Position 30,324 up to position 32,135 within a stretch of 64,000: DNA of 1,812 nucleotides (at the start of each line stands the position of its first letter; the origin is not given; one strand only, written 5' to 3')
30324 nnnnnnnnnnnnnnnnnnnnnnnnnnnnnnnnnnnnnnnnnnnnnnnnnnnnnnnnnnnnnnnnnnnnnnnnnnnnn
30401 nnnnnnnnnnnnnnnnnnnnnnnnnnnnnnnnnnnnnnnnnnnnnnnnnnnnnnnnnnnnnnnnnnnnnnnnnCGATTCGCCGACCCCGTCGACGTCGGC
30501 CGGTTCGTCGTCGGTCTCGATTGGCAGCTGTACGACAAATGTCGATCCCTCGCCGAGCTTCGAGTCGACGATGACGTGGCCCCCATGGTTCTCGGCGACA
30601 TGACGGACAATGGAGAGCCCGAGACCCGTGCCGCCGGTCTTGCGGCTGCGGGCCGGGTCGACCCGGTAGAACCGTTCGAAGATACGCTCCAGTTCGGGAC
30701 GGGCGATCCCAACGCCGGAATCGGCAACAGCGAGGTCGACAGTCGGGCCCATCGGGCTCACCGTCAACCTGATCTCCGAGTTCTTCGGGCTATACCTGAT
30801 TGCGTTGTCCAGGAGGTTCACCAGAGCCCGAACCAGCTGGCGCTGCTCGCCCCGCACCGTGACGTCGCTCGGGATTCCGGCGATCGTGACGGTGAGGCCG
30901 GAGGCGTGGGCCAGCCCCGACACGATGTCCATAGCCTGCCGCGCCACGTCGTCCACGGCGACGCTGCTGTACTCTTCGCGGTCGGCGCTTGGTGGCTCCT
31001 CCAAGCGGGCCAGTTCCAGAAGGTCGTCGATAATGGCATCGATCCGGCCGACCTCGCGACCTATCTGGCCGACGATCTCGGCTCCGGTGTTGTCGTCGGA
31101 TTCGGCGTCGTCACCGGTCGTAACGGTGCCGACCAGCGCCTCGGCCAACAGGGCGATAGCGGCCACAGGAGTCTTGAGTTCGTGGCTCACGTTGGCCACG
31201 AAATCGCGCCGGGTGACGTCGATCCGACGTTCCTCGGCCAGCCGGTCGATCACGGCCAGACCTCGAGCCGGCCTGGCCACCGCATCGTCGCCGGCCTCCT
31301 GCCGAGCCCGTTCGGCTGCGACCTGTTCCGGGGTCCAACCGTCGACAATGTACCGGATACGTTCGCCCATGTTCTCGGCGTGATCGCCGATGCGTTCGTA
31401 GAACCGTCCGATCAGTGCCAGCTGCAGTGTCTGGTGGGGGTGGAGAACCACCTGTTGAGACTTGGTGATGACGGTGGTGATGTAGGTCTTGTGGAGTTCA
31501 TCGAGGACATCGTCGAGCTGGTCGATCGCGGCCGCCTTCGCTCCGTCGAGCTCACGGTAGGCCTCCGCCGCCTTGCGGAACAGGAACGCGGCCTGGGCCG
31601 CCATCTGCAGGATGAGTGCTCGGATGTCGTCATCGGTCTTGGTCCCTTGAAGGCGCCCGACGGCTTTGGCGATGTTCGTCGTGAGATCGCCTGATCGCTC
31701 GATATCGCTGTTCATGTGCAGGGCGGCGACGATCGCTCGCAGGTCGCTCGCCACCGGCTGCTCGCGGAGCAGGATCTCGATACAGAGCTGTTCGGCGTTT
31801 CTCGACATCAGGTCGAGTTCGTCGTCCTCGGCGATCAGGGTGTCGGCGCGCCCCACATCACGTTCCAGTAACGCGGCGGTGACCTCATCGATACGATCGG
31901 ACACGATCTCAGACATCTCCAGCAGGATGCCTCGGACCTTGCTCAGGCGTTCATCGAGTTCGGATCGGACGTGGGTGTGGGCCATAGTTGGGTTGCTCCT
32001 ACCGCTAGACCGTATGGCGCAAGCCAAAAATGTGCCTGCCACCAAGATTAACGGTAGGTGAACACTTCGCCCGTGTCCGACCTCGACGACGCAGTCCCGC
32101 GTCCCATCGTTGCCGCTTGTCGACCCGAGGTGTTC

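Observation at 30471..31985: Histidine kinase with no membrane anchor but an N-terminal PhoU domain (PhoU-HisKA-HATPase fusion) inside a complete Pho cluster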

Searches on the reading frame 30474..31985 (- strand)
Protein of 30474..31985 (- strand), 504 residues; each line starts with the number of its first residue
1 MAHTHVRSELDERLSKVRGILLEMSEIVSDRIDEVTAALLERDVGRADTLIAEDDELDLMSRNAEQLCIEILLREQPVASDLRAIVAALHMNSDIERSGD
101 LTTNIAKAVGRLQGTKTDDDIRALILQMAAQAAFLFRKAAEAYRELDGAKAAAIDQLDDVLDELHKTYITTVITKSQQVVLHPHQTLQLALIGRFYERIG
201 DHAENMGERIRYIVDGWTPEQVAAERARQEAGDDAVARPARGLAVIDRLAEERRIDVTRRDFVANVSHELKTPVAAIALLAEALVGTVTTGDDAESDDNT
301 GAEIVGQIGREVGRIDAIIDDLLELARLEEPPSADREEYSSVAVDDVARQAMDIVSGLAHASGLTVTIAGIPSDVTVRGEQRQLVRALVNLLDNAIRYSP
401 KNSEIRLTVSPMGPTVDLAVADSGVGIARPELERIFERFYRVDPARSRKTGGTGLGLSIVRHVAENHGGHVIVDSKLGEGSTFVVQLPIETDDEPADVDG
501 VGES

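Call 4: search_protein_families(library=pfam, proteins=[window:30474-31985:-], max_evalue=0.01)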
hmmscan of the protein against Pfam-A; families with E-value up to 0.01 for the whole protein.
window:30474-31985:- (504 aa): 6 families
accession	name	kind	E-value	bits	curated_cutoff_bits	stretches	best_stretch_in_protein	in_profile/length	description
PF01895.24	PhoU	-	2.5e-32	111.5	23.5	2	21-109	1-89/89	PhoU domain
PF02518.31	HATPase_c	-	1e-29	103.7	26.4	1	380-490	2-110/111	Histidine kinase-, DNA gyrase B-, and HSP90-like ATPase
PF00512.31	HisKA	-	1.3e-16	60.8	26.9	1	259-330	2-65/66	His Kinase A (phospho-acceptor) domain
PF14501.12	HATPase_c_5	-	7.5e-05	23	22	1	382-476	4-91/102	GHKL domain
PF13581.12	HATPase_c_2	-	0.00021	21.7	27.4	0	383-457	31-104/127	Histidine kinase-like ATPase domain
PF13589.12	HATPase_c_3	-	0.0054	17.2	25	1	385-457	4-77/137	Histidine kinase-, DNA gyrase B-, and HSP90-like ATPase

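Call 5: search_protein_families(library=ncbifam, proteins=[window:30474-31985:-], max_evalue=0.001)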
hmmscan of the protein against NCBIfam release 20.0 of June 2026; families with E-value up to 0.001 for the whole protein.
window:30474-31985:- (504 aa): 84 families (the best 25 are shown)
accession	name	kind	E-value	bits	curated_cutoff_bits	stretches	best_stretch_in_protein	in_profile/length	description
NF046044.1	PnpS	equivalog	1.6e-71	241.4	400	1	243-488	154-390/390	two-component system histidine kinase PnpS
TIGR02966.1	phoR_proteo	equivalog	7.2e-65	219.2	334.2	1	244-486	99-332/333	phosphate regulon sensor histidine kinase PhoR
NF033092.0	HK_WalK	equivalog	9e-55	186.3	725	1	243-489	356-594/594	cell wall metabolism sensor histidine kinase WalK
NF041735.1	hist_kin_RppB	equivalog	7.4e-51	173.3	400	1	260-488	217-438/438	two-component system sensor histidine kinase RppB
NF040691.1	MtrAB_MtrB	equivalog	2.4e-47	162.1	450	1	256-494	268-497/507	MtrAB system histidine kinase MtrB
TIGR01386.1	cztS_silS_copS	subfamily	4.5e-45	154.5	292.55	1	260-488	242-457/457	heavy metal sensor histidine kinase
TIGR02135.1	phoU_full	equivalog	1.8e-44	151.9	130.25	1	9-216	2-209/212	phosphate signaling complex protein PhoU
NF008312.0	PRK11100.1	equivalog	1.8e-42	145.8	356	1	261-489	258-474/477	two-component system sensor histidine kinase CreC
NF008235.0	PRK11006.1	equivalog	2.9e-41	141.7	390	1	243-488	188-422/431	phosphate regulon sensor histidine kinase PhoR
NF047874.1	MASE3_PAS_HK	subfamily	6.4e-38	131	560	1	248-493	387-629/655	MASE3 domain-containing sensor histidine kinase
NF033093.1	HK_VicK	exception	6.3e-37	127.3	680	1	244-496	194-442/448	cell wall metabolism sensor histidine kinase VicK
NF012163.2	BaeS_SmeS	equivalog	1.2e-36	126.6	500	1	255-487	236-456/457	sensor histidine kinase efflux regulator BaeS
NF007007.0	PRK09470.1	equivalog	1.7e-36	126.1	486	1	258-491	244-461/463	envelope stress sensor histidine kinase CpxA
NF041832.1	near_NosP_CTERM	subfamily_domain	9.6e-36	123.6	400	1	258-494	6-230/370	NahK/ErcS family hybrid sensor histidine kinase/response regulator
NF053855.1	HisKinPhoRBctds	equivalog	5.8e-35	120.8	500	1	251-487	354-581/583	two-component system sensor histidine kinase PhoR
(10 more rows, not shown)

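Call 6: find_homologous_proteins(query=window:30474-31985:-, max_evalue=1e-10)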
Query window:30474-31985:- (504 aa): 8000 proteins with E <= 1e-10 among 8000 candidates; the best 120 are listed.
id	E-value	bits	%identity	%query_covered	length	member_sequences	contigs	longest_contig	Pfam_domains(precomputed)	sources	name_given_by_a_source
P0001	0.0e+0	1064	100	100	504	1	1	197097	PF01895.25,PF02518.32,PF00512.32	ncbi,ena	-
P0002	8.9e-246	834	81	98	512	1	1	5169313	PF01895.25,PF02518.32,PF00512.32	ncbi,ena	-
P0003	7.1e-238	808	77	98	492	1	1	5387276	PF01895.25,PF02518.32,PF00512.32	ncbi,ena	-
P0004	1.1e-237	807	78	98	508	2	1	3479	PF01895.25,PF02518.32,PF00512.32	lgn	-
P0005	5.6e-225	766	75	96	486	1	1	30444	PF01895.25,PF02518.32,PF00512.32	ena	-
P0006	3.0e-224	763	75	96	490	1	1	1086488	PF01895.25,PF02518.32,PF00512.32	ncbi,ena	-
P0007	3.9e-223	760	73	99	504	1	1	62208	PF01895.25,PF02518.32,PF00512.32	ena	-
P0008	1.8e-219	747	74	97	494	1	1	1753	PF01895.25,PF02518.32,PF00512.32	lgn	-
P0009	2.7e-208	711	69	97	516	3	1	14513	PF01895.25,PF02518.32,PF00512.32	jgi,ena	-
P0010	2.9e-184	631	63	98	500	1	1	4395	PF01895.25,PF02518.32,PF00512.32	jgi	jgi:phosphate transport system regulatory protein PhoU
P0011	8.6e-181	620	63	96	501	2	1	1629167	PF01895.25,PF02518.32,PF00512.32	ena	-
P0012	1.6e-179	616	62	98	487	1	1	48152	PF01895.25,PF02518.32,PF00512.32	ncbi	-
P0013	1.8e-178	612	61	99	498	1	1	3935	PF01895.25,PF13581.13,PF02518.32,PF00512.32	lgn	-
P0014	1.6e-177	609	62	96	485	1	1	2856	PF01895.25,PF02518.32,PF00512.32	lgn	-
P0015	5.1e-177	607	61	97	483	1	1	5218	PF01895.25,PF02518.32,PF00512.32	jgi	jgi:phosphate transport system regulatory protein PhoU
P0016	2.3e-176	605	62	97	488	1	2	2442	PF01895.25,PF02518.32,PF00512.32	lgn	-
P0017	4.0e-176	605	63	97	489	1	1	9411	PF01895.25,PF02518.32,PF00512.32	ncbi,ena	-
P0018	9.4e-176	603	63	97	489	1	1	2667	PF01895.25,PF02518.32,PF00512.32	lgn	-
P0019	4.0e-174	598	60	98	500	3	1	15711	PF01895.25,PF13581.13,PF02518.32,PF00512.32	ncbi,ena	-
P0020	8.4e-173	594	60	97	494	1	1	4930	PF01895.25,PF13581.13,PF02518.32,PF00512.32,PF13589.13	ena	-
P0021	1.8e-172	593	62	96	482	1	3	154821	PF01895.25,PF02518.32,PF00512.32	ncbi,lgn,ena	ncbi:MAG: phosphate signaling complex protein PhoU [Acidimicrobiales bacterium]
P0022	6.0e-172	591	61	97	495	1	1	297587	PF01895.25,PF02518.32,PF00512.32,PF13589.13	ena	-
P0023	6.5e-172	591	60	96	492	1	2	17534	PF01895.25,PF02518.32,PF00512.32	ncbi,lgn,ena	-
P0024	1.1e-170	587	60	96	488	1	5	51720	PF01895.25,PF02518.32,PF00512.32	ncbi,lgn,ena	-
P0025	4.2e-170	585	59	99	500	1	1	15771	PF01895.25,PF02518.32,PF00512.32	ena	-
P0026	4.9e-170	584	60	96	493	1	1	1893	PF01895.25,PF02518.32,PF00512.32,PF13589.13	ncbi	-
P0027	2.1e-168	579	59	96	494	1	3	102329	PF01895.25,PF02518.32,PF00512.32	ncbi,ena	-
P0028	2.9e-168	579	59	96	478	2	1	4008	PF01895.25,PF02518.32,PF00512.32,PF13589.13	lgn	-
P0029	4.0e-168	578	58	96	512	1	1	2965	PF01895.25,PF02518.32,PF00512.32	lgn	-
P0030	8.3e-168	577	59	96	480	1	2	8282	PF01895.25,PF02518.32,PF00512.32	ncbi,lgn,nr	ncbi:MAG: hypothetical protein DHS20C19_14730 [Acidimicrobiales bacterium]|nr:MAG: hypothetical prot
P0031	1.2e-167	577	59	96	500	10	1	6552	PF01895.25,PF02518.32,PF00512.32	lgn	-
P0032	2.9e-165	569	59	96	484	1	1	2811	PF01895.25,PF02518.32,PF00512.32,PF13589.13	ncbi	-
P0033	4.5e-165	568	60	96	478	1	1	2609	PF01895.25,PF02518.32,PF00512.32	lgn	-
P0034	8.5e-165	567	59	96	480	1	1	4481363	PF01895.25,PF13581.13,PF02518.32,PF00512.32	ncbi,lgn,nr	ncbi:MAG: phosphate signaling complex protein PhoU [Acidimicrobiales bacterium]|nr:phosphate signali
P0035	1.4e-164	567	58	96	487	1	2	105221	PF01895.25,PF02518.32,PF00512.32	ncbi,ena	-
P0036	1.7e-164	566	60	98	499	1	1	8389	PF01895.25,PF13581.13,PF02518.32,PF00512.32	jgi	-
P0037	5.1e-164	565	61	91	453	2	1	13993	PF01895.25,PF02518.32,PF00512.32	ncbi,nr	ncbi:MAG: phosphate signaling complex protein PhoU, partial [Actinomycetia bacterium]|nr:phosphate s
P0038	8.4e-164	564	59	96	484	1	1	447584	PF01895.25,PF02518.32,PF00512.32,PF13589.13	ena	-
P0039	1.3e-163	563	60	95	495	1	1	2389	PF01895.25,PF02518.32,PF00512.32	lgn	-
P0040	2.0e-163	563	58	96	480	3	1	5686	PF01895.25,PF02518.32,PF00512.32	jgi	jgi:phosphate transport system regulatory protein PhoU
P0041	3.2e-163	562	58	96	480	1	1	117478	PF01895.25,PF02518.32,PF00512.32,PF13589.13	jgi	jgi:phosphate transport system regulatory protein PhoU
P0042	3.3e-163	562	58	96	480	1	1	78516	PF01895.25,PF02518.32,PF00512.32,PF13589.13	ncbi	-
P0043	5.2e-163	561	60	93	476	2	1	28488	PF01895.25,PF02518.32,PF00512.32,PF13589.13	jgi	-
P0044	6.8e-163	561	58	96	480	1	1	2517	PF01895.25,PF02518.32,PF00512.32,PF13589.13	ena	-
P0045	7.2e-163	561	59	96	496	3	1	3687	PF01895.25,PF02518.32,PF00512.32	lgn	-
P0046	7.8e-163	561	59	96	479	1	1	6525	PF01895.25,PF02518.32,PF00512.32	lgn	-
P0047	1.1e-162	560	59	96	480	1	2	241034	PF01895.25,PF13581.13,PF02518.32,PF00512.32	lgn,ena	-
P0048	2.8e-162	559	59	96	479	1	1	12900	PF01895.25,PF02518.32,PF00512.32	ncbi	ncbi:MAG: phosphate signaling complex protein PhoU [Actinomycetota bacterium]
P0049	4.2e-162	558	59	96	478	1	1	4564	PF01895.25,PF02518.32,PF00512.32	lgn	-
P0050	7.2e-162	558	60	96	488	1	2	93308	PF01895.25,PF02518.32,PF00512.32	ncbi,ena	-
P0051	1.0e-161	557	59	96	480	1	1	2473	PF01895.25,PF02518.32,PF00512.32,PF13589.13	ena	-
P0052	1.3e-161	557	57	96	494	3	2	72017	PF01895.25,PF13581.13,PF02518.32,PF00512.32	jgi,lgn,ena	-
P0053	1.4e-161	557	58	96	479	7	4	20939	PF01895.25,PF02518.32,PF00512.32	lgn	-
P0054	2.0e-161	556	57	96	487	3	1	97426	PF01895.25,PF02518.32,PF00512.32,PF13589.13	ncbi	-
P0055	2.2e-161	556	57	96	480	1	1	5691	PF01895.25,PF13581.13,PF02518.32,PF00512.32,PF13589.13,PF14501.13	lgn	-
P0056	2.3e-161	556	58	96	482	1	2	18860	PF01895.25,PF13581.13,PF02518.32,PF00512.32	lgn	-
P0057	2.6e-161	556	58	97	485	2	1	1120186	PF01895.25,PF02518.32,PF00512.32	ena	-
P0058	3.0e-161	556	58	97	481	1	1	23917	PF01895.25,PF02518.32,PF00512.32,PF13589.13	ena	-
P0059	3.0e-161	555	57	98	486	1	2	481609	PF01895.25,PF02518.32,PF00512.32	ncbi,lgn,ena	-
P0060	3.3e-161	555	58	96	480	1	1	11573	PF01895.25,PF02518.32,PF00512.32,PF13589.13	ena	-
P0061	3.9e-161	555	59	96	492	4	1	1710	PF01895.25,PF02518.32,PF00512.32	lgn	-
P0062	5.3e-161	555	58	96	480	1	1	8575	PF01895.25,PF02518.32,PF00512.32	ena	-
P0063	5.7e-161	555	58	96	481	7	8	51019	PF01895.25,PF02518.32,PF00512.32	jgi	jgi:phosphate transport system regulatory protein PhoU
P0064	1.2e-160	554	59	96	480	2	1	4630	PF01895.25,PF13581.13,PF02518.32,PF00512.32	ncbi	-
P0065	1.7e-160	553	58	96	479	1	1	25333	PF01895.25,PF02518.32,PF00512.32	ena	-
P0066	2.4e-160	553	57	98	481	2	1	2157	PF01895.25,PF02518.32,PF00512.32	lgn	-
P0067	2.6e-160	552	58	96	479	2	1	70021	PF01895.25,PF13581.13,PF02518.32,PF00512.32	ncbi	-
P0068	4.9e-160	552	59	96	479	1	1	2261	PF01895.25,PF13581.13,PF02518.32,PF00512.32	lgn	-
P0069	9.8e-160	551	59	96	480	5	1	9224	PF01895.25,PF02518.32,PF00512.32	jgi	-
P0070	1.1e-159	550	57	97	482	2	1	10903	PF01895.25,PF02518.32,PF00512.32,PF13589.13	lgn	-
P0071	2.8e-159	549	56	97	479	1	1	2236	PF01895.25,PF13581.13,PF02518.32,PF00512.32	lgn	-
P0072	2.8e-159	549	58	96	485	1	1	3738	PF01895.25,PF02518.32,PF00512.32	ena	-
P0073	1.2e-158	547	56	96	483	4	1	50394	PF01895.25,PF02518.32,PF00512.32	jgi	-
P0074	1.4e-158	547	56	96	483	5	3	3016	PF01895.25,PF02518.32,PF00512.32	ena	-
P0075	1.6e-158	546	56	98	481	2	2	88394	PF01895.25,PF02518.32,PF00512.32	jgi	jgi:phosphate transport system regulatory protein PhoU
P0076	1.7e-158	546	58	96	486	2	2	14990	PF01895.25,PF02518.32,PF00512.32,PF14501.13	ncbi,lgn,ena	-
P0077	2.9e-158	546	57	96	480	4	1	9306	PF01895.25,PF13581.13,PF02518.32,PF00512.32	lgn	-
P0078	3.6e-158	545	56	96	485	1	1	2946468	PF01895.25,PF02518.32,PF00512.32,PF13589.13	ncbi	ncbi:MAG: phosphate signaling complex protein PhoU [Acidimicrobiales bacterium]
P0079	4.1e-158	545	58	96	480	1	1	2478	PF01895.25,PF02518.32,PF00512.32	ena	-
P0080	4.4e-158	545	57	96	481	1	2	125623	PF01895.25,PF02518.32,PF00512.32,PF13589.13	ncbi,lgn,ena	-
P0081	5.1e-158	545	56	98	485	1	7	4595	PF01895.25,PF13581.13,PF02518.32,PF00512.32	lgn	-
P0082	6.8e-158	544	57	96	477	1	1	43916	PF01895.25,PF13581.13,PF02518.32,PF00512.32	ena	-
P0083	1.7e-157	543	55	98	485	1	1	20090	PF01895.25,PF02518.32,PF00512.32,PF13589.13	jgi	jgi:phosphate transport system regulatory protein PhoU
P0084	7.3e-157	541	56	96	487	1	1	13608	PF01895.25,PF02518.32,PF00512.32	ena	-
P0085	1.1e-156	540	55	97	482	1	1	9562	PF01895.25,PF02518.32,PF00512.32,PF13589.13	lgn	-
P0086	1.2e-156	540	57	96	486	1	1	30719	PF01895.25,PF02518.32,PF00512.32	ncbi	ncbi:MAG: phosphate signaling complex protein PhoU [Acidimicrobiales bacterium]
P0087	3.5e-156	539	56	96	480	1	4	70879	PF01895.25,PF02518.32,PF00512.32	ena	-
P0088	6.5e-156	538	57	96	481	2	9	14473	PF01895.25,PF02518.32,PF00512.32,PF13589.13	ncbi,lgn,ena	-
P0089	2.0e-155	536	55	96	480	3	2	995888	PF01895.25,PF02518.32,PF00512.32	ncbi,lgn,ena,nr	ncbi:MAG: phosphate signaling complex protein PhoU [Acidimicrobiales bacterium]|nr:phosphate signali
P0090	3.5e-155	536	57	96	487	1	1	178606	PF01895.25,PF02518.32,PF00512.32,PF13589.13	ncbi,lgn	-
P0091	3.7e-155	535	57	96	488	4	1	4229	PF01895.25,PF02518.32,PF00512.32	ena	-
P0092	3.9e-155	535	57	97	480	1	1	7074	PF01895.25,PF02518.32,PF00512.32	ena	-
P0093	4.2e-155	535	58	97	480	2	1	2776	PF01895.25,PF02518.32,PF00512.32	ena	-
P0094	4.8e-155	535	57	97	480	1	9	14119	PF01895.25,PF02518.32,PF00512.32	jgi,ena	jgi:phosphate transport system regulatory protein PhoU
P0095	4.9e-155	535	57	97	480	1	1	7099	PF01895.25,PF02518.32,PF00512.32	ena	-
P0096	6.8e-155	535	57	97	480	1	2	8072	PF01895.25,PF02518.32,PF00512.32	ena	-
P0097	8.4e-155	534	54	96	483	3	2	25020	PF01895.25,PF13581.13,PF02518.32,PF00512.32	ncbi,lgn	-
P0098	1.0e-154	534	56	97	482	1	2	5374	PF01895.25,PF13581.13,PF02518.32,PF00512.32,PF13589.13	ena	-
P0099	1.4e-154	533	56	97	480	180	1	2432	PF01895.25,PF02518.32,PF00512.32,PF13589.13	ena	-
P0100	1.6e-154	533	57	97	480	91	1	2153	PF01895.25,PF02518.32,PF00512.32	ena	-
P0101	1.8e-154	533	56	97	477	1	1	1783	PF01895.25,PF02518.32,PF00512.32,PF13589.13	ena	-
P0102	2.0e-154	533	56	97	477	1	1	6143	PF01895.25,PF02518.32,PF00512.32,PF13589.13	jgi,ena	-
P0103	3.0e-154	532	57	97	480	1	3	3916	PF01895.25,PF02518.32,PF00512.32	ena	-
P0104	5.3e-154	532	56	96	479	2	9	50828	PF01895.25,PF02518.32,PF00512.32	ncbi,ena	-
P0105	5.5e-154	532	55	97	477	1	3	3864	PF01895.25,PF02518.32,PF00512.32,PF13589.13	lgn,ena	-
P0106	1.4e-153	530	55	96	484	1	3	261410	PF01895.25,PF13581.13,PF02518.32,PF00512.32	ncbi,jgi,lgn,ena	-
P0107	1.8e-153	530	56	96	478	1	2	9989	PF01895.25,PF02518.32,PF00512.32,PF13589.13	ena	-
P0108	1.8e-153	530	55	97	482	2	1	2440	PF01895.25,PF02518.32,PF00512.32,PF13589.13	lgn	-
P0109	1.9e-153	530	55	97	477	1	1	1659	PF01895.25,PF02518.32,PF00512.32,PF13589.13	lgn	-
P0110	1.9e-153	530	56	97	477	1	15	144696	PF01895.25,PF02518.32,PF00512.32,PF13589.13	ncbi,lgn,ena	-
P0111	2.1e-153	530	56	96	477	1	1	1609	PF01895.25,PF02518.32,PF00512.32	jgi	jgi:phosphate transport system regulatory protein PhoU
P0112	2.1e-153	530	56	97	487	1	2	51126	PF01895.25,PF02518.32,PF00512.32,PF13589.13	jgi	-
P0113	2.4e-153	529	56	97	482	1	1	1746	PF01895.25,PF13581.13,PF02518.32,PF00512.32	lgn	-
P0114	2.8e-153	529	55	98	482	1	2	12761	PF01895.25,PF02518.32,PF00512.32,PF13589.13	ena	-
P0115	2.8e-153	529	55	97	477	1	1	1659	PF01895.25,PF02518.32,PF00512.32,PF13589.13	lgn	-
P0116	6.7e-153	528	56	96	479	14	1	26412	PF01895.25,PF13581.13,PF02518.32,PF00512.32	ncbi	ncbi:MAG: phosphate signaling complex protein PhoU [Actinomycetota bacterium]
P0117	9.9e-153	527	56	97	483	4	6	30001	PF01895.25,PF02518.32,PF00512.32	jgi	jgi:phosphate transport system regulatory protein PhoU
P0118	1.2e-152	527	57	96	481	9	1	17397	PF01895.25,PF02518.32,PF00512.32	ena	-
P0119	1.2e-152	527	56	97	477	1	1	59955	PF01895.25,PF02518.32,PF00512.32,PF13589.13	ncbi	-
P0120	1.2e-152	527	56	97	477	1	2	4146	PF01895.25,PF02518.32,PF00512.32,PF13589.13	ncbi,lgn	-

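Call 23: find_encoding_contigs(protein=window:30474-31985:-, flank=10000, max_places=3)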
Protein window:30474-31985:- (504 aa): no gene with exactly this product is on record in the collection.

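Call 27: predict_structure(alignment_id=A1)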
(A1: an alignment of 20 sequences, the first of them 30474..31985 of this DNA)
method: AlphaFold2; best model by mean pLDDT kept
length: 504 residues; sequences in the alignment: 20
mean_pLDDT: 73.9   pTM: 0.48
mean pLDDT of the five models: 73.9, 73.1, 70.6, 68.5, 68.2
residues with pLDDT >= 90: 127; 70-90: 188; 50-70: 118; < 50: 71
segments of 3 or more residues with pLDDT < 50: 1-3, 232-259, 261-263, 436-453, 493-504
pLDDT, mean of each block of 10 residues (from residue 1): 60 90 95 93 89 86 83 60 77 92 89 75 94 95 93 91 91 83 82 93 92 77 58 42 37 46 51 56 60 56 68 62 60 56 90 83 85 87 84 78 88 89 68 49 34 57 80 76 86 44 39
secondary structure, 60 per line:
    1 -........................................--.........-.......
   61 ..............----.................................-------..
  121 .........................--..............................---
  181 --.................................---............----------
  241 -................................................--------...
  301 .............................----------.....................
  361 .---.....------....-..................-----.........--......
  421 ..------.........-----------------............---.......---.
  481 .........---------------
elements in order: H2-41 H44-52 H54-74 H79-111 H119-145 H148-177 H183-215 H219-230 H242-289 H298-329 E340-343 H344-361 E365-369 E376-379 H381-398 E404-412 E415-422 H429-437 H455-466 E470-476 E480-489
